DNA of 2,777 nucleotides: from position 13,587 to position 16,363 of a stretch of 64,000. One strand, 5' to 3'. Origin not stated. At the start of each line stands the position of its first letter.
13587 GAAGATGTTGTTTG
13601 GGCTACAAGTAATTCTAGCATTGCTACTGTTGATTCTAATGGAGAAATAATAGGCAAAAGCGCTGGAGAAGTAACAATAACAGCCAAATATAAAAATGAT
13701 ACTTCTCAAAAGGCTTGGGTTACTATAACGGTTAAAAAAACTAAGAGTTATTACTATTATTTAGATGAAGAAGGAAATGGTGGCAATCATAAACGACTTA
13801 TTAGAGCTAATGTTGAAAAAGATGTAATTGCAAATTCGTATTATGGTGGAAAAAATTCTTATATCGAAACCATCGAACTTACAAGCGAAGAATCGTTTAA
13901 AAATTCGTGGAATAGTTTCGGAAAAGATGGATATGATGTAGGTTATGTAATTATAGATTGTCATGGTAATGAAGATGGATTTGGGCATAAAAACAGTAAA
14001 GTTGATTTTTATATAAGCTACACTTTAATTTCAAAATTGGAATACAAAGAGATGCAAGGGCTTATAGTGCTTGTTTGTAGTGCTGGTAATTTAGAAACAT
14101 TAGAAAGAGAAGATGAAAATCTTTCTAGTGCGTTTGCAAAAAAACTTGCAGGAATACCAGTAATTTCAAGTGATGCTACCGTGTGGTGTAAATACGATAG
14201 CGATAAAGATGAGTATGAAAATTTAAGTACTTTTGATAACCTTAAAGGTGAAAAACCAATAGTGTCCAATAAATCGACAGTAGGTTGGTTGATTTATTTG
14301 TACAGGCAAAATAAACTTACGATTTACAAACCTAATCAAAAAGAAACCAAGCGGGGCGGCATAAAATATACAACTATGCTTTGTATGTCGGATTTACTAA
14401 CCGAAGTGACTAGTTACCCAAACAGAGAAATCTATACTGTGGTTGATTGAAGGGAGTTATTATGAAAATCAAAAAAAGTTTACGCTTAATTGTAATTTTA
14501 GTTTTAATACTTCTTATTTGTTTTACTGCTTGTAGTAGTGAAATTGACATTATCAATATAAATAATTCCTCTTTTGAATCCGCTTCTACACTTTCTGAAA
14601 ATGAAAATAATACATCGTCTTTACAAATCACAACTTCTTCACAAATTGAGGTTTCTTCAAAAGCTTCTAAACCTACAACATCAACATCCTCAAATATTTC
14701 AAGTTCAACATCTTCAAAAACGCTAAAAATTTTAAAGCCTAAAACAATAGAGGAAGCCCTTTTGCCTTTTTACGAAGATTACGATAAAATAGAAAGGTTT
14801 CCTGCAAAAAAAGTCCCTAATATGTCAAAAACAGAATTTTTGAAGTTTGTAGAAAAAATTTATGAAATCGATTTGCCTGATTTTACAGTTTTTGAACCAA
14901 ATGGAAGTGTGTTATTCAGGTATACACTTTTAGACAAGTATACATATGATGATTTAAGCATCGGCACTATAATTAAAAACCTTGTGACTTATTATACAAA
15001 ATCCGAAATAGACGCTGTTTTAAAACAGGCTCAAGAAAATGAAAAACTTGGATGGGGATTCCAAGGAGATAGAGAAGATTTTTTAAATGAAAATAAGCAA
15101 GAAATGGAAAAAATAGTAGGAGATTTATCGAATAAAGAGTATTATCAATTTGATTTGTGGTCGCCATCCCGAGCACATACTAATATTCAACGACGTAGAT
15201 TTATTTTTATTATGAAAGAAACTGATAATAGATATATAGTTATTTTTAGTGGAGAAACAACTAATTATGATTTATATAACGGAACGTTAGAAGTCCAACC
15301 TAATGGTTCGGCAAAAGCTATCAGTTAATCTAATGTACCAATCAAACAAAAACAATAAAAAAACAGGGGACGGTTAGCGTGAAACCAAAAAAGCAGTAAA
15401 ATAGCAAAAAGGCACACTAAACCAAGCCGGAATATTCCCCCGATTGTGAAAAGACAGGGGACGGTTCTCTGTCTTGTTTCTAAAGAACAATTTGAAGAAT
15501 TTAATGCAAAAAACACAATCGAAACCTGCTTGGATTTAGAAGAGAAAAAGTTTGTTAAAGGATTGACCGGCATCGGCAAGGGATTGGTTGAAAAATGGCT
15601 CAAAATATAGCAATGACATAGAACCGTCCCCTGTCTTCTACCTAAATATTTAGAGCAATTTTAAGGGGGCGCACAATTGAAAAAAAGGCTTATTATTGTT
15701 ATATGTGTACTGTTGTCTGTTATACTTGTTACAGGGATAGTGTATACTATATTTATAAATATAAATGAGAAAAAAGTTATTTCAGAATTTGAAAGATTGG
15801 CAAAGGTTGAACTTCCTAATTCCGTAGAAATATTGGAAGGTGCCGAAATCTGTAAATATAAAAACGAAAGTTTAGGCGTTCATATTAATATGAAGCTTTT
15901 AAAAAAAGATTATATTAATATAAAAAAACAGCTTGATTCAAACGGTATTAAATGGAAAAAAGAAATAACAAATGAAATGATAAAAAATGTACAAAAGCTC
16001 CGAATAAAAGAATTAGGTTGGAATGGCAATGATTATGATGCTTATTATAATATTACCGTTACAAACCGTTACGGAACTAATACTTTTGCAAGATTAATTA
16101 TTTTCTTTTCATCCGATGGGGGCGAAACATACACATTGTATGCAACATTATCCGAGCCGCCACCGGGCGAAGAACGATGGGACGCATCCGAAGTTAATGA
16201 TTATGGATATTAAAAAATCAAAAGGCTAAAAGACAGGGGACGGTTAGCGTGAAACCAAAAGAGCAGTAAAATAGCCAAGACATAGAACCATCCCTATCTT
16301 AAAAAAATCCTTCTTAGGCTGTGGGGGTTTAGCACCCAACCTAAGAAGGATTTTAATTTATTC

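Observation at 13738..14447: C-terminal domain of the giant secreted protein carries a clan-CD-like His/Cys dyad (possible self-processing or effector peptidase)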

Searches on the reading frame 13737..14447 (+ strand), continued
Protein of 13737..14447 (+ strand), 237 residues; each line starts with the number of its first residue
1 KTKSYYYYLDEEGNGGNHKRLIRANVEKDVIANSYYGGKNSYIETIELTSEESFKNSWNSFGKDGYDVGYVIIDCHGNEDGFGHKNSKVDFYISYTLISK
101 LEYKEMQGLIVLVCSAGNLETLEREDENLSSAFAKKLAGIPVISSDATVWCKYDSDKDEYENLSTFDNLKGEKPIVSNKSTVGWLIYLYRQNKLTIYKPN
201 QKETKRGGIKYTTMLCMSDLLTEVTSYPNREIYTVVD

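Call 44: find_related_loci(query=A2, collection=metagenome_contigs, flank=6000)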
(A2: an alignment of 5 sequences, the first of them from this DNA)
Query A2 (237 aa) in metagenome_contigs; peptide patterns used: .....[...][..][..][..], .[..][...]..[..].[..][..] (x = any residue, [..] = any of these).
239 stretches matched a pattern, but none encodes a relative of the query by tblastn (E <= 1e-3).

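Call 54: find_encoding_contigs(protein=P0040, flank=4000, max_places=3)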
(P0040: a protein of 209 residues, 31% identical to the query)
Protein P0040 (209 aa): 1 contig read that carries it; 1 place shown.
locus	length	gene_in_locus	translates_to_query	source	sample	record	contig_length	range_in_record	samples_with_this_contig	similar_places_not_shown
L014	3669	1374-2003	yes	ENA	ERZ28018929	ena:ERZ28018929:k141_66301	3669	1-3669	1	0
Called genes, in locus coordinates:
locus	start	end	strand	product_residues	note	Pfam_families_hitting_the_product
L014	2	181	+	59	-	?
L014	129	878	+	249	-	-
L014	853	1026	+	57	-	-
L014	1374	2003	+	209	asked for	-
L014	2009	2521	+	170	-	-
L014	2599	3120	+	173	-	-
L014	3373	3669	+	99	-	?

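Call 55: find_encoding_contigs(protein=P0089, flank=4000, max_places=3)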
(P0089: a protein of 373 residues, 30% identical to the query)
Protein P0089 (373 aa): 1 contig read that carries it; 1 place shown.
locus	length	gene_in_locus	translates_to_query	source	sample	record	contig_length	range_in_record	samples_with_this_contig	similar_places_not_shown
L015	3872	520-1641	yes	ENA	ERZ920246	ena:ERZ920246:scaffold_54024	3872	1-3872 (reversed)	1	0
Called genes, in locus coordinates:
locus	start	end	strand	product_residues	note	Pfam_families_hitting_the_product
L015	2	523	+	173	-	?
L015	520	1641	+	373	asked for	PF25023:TEN_YD-shell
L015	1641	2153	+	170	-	-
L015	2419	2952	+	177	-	-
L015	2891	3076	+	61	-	-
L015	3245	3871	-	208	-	?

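Call 65: find_encoding_contigs(protein=P0002, flank=5000, max_places=3)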
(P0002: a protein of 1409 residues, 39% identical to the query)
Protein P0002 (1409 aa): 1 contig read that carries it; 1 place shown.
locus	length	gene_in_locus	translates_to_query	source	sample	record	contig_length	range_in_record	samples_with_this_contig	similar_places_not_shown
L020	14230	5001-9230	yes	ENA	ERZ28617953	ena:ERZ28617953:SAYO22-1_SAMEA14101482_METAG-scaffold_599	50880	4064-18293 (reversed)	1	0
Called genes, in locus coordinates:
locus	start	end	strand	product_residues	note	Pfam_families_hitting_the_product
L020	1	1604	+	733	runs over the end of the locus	PF13567:DUF4131 (weak), PF03772:Competence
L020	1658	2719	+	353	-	PF06144:DNA_pol3_delta, PF12169:DNA_pol3_gamma3 (faint), PF21694:DNA_pol3_delta_C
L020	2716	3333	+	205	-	PF01751:Toprim (faint), PF13331:DUF4093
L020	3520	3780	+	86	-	PF07441:BofA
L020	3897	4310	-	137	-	-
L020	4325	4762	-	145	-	PF07486:Hydrolase_2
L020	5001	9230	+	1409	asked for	PF02368:Big_2, PF20578:aBig_2 (faint), PF21764:Invasin_D4 (faint), PF22359:Big-like (faint), PF02368:Big_2, PF26918:Ig_Eae (weak), PF02368:Big_2, PF26918:Ig_Eae (weak), +1 more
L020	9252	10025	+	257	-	-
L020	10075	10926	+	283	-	PF02368:Big_2 (faint)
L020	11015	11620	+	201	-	-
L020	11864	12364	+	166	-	-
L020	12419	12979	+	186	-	-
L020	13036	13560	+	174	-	-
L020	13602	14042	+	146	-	-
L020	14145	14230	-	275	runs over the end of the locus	PF02311:AraC_binding, PF07883:Cupin_2, PF00165:HTH_AraC (faint), PF12833:HTH_18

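Call 66: find_encoding_contigs(protein=P0001, flank=5000, max_places=3)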
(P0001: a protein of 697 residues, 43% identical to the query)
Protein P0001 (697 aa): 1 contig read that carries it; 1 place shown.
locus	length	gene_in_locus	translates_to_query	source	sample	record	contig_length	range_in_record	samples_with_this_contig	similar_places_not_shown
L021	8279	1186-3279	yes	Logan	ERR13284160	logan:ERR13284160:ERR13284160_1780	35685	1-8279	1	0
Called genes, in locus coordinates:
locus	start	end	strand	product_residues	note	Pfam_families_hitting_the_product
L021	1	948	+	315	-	?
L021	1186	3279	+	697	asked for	PF02368:Big_2 (weak), PF20578:aBig_2 (faint), PF21461:HL_N-beta (faint), PF26182:Ig_NUP210_5th (faint), PF13629:T2SS-T3SS_pil_N (faint), PF02368:Big_2 (weak)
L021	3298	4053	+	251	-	-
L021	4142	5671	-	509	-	PF13519:VWA_2 (weak)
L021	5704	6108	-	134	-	PF00436:SSB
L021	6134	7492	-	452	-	PF20030:bpMoxR, PF07728:AAA_5, PF20030:bpMoxR, PF17868:AAA_lid_8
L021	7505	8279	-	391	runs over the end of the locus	PF00712:DNA_pol3_beta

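Call 81: fold_search(model_id=the predicted structure, library=viral)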
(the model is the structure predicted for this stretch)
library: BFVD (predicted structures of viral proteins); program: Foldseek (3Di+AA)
matches with E <= 10: 553; with E <= 0.001: 3
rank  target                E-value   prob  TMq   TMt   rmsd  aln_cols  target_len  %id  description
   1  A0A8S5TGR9            3.2e-04  0.63  0.24  0.12  16.5       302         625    8  DNA polymerase B Like Replicative Helicase [Myoviridae sp. ctIty1]
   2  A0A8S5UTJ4            4.6e-04  0.66  0.25  0.13  15.6       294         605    9  DNA polymerase B Like Replicative Helicase [Myoviridae sp. ctYA416]
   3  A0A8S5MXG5            8.9e-04  1.00  0.42  0.32  11.2       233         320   12  Uncharacterized protein [Myoviridae sp. ctWaE18]
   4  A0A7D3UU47            1.0e-03  0.99  0.41  0.29  10.0       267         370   13  Caspase [Fadolivirus FV1/VV64]
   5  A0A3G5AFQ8            1.9e-03  1.00  0.38  0.39   6.3       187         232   13  Uncharacterized protein [Solivirus sp.]
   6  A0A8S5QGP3            2.8e-03  0.75  0.29  0.19  11.5       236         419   10  Recombination and repair protein [Myoviridae sp. ctn8H20]
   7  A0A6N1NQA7            3.2e-03  1.00  0.40  0.31   4.4       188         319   10  Clostripain [Tupanvirus deep ocean]
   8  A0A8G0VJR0            4.8e-03  0.99  0.32  0.16   4.2       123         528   10  VP9 (Fragment) [Gierle tick virus]
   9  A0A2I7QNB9            5.1e-03  0.60  0.30  0.19  12.2       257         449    8  (no name in the UniProt tables at hand)
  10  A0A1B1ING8            9.3e-03  0.41  0.26  0.18  13.1       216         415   11  (no name in the UniProt tables at hand)
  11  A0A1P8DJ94            1.3e-02  0.97  0.33  0.30   5.1       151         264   14  (no name in the UniProt tables at hand)
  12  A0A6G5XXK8            1.3e-02  0.38  0.25  0.15  11.4       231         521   10  (no name in the UniProt tables at hand)
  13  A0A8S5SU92            1.5e-02  0.63  0.31  0.13  10.1       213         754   11  Replicative DNA helicase [Siphoviridae sp. ctFRY1]
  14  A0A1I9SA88            1.5e-02  0.41  0.30  0.23  14.5       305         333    7  RecA-like DNA recombinase [Rhodococcus phage Weasels2]
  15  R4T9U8                1.8e-02  0.41  0.27  0.23  12.5       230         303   12  (no name in the UniProt tables at hand)
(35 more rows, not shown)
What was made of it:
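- On Clan CD (caspase-hemoglobinase fold) cysteine peptidases: The BFVD high-probability hits are annotated Caspase or Clostripain (call 81).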

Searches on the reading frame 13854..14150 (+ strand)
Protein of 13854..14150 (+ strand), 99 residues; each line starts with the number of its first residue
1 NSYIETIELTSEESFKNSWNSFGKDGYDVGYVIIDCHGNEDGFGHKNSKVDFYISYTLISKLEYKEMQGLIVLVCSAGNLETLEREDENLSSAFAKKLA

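Call 52: search_solved_structures(query=A4, max_evalue=10, show_alignments=5)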
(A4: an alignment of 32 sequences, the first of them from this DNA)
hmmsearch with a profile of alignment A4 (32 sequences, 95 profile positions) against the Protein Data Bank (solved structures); distinct sequences matched with E-value up to 10: 2.
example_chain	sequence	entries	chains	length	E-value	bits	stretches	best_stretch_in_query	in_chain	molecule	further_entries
1pgv_A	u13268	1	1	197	0.45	13.7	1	44-85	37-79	tropomodulin TMD-1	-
8yn1_C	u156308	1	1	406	1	12.6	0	49-86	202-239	Probable disease resistance protein At5g66900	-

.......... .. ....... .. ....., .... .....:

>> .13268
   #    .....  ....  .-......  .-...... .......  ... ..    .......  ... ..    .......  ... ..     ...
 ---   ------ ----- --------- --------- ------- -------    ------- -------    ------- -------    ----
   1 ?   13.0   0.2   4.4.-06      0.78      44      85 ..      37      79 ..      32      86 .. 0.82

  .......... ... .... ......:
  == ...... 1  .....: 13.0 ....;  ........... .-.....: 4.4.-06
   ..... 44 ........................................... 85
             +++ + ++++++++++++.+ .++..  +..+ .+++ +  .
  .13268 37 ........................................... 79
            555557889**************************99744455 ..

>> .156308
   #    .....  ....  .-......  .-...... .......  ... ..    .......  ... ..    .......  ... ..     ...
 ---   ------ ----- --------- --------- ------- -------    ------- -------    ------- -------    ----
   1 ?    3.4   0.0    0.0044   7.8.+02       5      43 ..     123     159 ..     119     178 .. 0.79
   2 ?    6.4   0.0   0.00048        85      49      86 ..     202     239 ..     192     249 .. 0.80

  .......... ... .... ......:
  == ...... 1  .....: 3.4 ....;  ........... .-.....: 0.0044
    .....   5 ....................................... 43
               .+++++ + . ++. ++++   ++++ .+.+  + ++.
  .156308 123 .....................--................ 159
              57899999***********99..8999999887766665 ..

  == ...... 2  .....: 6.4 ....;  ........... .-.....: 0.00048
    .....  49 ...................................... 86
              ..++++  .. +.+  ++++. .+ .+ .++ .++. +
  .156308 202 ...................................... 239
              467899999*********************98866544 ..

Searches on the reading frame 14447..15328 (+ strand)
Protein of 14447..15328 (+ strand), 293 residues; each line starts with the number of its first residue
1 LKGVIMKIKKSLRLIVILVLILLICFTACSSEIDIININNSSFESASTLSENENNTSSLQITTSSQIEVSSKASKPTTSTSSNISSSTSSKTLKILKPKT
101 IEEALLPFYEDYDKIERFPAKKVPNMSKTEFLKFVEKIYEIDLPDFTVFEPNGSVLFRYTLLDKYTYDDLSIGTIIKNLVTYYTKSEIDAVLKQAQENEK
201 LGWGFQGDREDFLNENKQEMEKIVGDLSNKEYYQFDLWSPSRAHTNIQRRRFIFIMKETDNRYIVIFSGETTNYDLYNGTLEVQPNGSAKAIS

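Call 10: search_protein_families(library=pfam, proteins=[window:14447-15328:+], max_evalue=0.01)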
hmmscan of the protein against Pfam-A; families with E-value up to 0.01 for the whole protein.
window:14447-15328:+ (293 aa): 2 families
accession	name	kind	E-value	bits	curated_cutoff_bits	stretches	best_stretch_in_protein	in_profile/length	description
PF01456.22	Mucin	-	0.00053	20.5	34.7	1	13-92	5-85/143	Mucin-like glycoprotein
PF21827.1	New_glue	-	0.0035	17.5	31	1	13-91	2-71/94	New glue protein family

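Call 15: search_protein_families(library=padloc, proteins=[window:14447-15328:+], max_evalue=1)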
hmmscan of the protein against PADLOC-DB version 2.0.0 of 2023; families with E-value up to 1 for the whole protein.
window:14447-15328:+ (293 aa): 0 families

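Call 50: search_protein_families(library=pfam, proteins=[window:14447-15325:+], max_evalue=1)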
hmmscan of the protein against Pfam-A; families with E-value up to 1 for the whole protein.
window:14447-15325:+ (293 aa): 4 families
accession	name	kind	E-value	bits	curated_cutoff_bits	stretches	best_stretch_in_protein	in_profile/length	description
PF01456.22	Mucin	-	0.00053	20.5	34.7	1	13-92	5-85/143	Mucin-like glycoprotein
PF21827.1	New_glue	-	0.0035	17.5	31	1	13-91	2-71/94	New glue protein family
PF22941.1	TADA2A-like_3rd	-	0.07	13.7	27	1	204-231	3-30/77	Transcriptional adapter 2-alpha-like domain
PF09716.15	ETRAMP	-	0.42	11.1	29.1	1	6-57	1-28/81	Malarial early transcribed membrane protein (ETRAMP)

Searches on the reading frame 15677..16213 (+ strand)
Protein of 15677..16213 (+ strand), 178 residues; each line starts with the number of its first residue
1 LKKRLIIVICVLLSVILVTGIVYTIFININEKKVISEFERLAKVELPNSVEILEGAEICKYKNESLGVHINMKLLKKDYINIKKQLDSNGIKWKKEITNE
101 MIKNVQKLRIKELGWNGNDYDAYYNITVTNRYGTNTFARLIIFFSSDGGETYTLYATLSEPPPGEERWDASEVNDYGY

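Call 10: search_protein_families(library=pfam, proteins=[window:15677-16213:+], max_evalue=0.01)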
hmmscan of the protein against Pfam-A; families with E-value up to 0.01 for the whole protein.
window:15677-16213:+ (178 aa): 0 families

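Call 15: search_protein_families(library=padloc, proteins=[window:15677-16213:+], max_evalue=1)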
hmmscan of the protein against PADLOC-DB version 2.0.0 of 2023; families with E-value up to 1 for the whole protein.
window:15677-16213:+ (178 aa): 0 families

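Call 50: search_protein_families(library=pfam, proteins=[window:15677-16210:+], max_evalue=1)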
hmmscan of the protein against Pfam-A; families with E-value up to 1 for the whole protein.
window:15677-16210:+ (178 aa): 4 families
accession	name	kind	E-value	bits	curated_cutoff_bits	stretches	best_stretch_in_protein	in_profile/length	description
PF13800.11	Sigma_reg_N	-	0.05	14.3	26.3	1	5-49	17-61/91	Sigma factor regulator N-terminal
PF24195.1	DUF7420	-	0.07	13.7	27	1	13-40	91-118/124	Family of unknown function (DUF7420)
PF02012.26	BNR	-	0.21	12.2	27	0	143-153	1-11/12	BNR/Asp-box repeat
PF04159.19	NB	-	0.73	10.3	27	1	4-31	20-48/100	NB glycoprotein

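Call 61: find_homologous_proteins(query=A5, max_evalue=0.001)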
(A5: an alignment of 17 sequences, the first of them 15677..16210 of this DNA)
Query A5 (17 sequences) (178 aa, profile of the alignment): 10 proteins with E <= 0.001 among 8000 candidates.
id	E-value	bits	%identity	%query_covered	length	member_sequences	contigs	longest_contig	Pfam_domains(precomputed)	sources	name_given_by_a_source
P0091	2.5e-32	130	-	-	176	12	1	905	-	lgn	-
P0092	2.0e-30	124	94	100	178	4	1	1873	-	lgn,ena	-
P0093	4.0e-28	117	88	100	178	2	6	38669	-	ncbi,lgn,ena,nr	ncbi:MAG: hypothetical protein J6B88_01575 [Clostridia bacterium]|nr:hypothetical protein [Clostridi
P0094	2.7e-27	114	-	-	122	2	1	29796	-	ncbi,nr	ncbi:MAG: hypothetical protein K6G61_08070 [Solobacterium sp.]|nr:hypothetical protein [Solobacteriu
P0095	9.5e-24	102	30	21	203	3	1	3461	-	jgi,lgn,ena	-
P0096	3.6e-22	97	76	89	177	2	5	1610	-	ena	-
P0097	2.7e-20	91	63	4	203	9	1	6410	-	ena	-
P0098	1.7e-15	76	-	-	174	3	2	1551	-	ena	-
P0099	1.1e-12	66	-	-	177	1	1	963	-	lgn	-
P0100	5.1e-11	61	-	-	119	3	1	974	-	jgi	jgi:hypothetical protein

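Call 62: find_encoding_contigs(protein=P0093, flank=10000, max_places=4)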
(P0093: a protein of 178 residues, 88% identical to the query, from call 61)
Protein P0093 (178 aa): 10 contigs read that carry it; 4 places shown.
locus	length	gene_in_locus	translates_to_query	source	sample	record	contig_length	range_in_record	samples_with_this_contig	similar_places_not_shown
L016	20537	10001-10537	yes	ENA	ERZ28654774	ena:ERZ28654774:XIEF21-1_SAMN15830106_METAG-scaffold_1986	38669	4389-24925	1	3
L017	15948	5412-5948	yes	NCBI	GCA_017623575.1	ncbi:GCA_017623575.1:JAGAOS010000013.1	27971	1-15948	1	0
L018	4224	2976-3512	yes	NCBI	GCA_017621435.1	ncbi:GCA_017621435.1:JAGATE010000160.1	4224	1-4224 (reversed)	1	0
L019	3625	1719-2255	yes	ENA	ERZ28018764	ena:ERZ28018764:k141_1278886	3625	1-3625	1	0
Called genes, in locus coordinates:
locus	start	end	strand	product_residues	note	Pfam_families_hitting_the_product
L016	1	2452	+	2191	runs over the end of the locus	PF05593:RHS_repeat (faint), PF25023:TEN_YD-shell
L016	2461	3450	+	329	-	-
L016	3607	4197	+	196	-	-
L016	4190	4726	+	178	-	-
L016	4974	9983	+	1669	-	PF21461:HL_N-beta (faint), PF02368:Big_2, PF23486:Ig_TMEM132_5th (faint), PF25354:Ig_NUP210_16th (faint), PF02368:Big_2, PF22359:Big-like (weak), PF02368:Big_2, PF26182:Ig_NUP210_5th (weak), +1 more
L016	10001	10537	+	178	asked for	-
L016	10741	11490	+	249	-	-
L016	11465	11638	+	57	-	-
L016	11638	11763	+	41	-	-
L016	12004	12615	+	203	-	-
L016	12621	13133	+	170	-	-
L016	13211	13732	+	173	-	-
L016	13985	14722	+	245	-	PF00633:HHH (faint), PF04002:RadC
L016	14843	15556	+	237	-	PF00149:Metallophos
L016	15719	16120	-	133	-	-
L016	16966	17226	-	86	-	PF01649:Ribosomal_S20p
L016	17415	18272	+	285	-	PF03418:Peptidase_A25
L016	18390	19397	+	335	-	PF07454:SpoIIP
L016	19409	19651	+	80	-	-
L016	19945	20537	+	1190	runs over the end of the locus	PF02018:CBM_4_9 (faint), PF09479:Flg_new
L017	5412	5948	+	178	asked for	-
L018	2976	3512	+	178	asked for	-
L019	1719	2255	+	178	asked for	-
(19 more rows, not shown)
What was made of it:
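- Tried and rejected: Relatives are uncultured Clostridia MAGs (call 62).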

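Call 78: predict_structure(alignment_id=A6)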
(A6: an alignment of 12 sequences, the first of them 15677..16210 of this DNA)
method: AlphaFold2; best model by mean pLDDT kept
length: 178 residues; sequences in the alignment: 12
mean_pLDDT: 41.8   pTM: 0.24
mean pLDDT of the five models: 41.8, 41.7, 41.4, 39.8, 39.2
residues with pLDDT >= 90: 1; 70-90: 20; 50-70: 5; < 50: 152
segments of 3 or more residues with pLDDT < 50: 26-83, 85-178
pLDDT, mean of each block of 10 residues (from residue 1): 80 86 56 35 31 27 30 39 45 37 40 40 36 35 36 36 34 27
secondary structure, 60 per line:
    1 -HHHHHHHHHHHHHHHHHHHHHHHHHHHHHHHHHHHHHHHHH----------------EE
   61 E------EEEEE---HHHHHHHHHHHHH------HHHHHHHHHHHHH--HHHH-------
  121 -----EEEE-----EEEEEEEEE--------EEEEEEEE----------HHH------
elements in order: H2-42 E59-61 E68-72 H76-88 H95-107 H110-113 E126-129 E135-143 E152-159
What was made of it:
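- The AF2 model of the 178-aa protein was unusable (pLDDT 41.8, call 78).
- Tried and rejected: With an accepted 12-sequence alignment it gave pLDDT 41.8, which is unusable, so no fold search was run (call 78).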
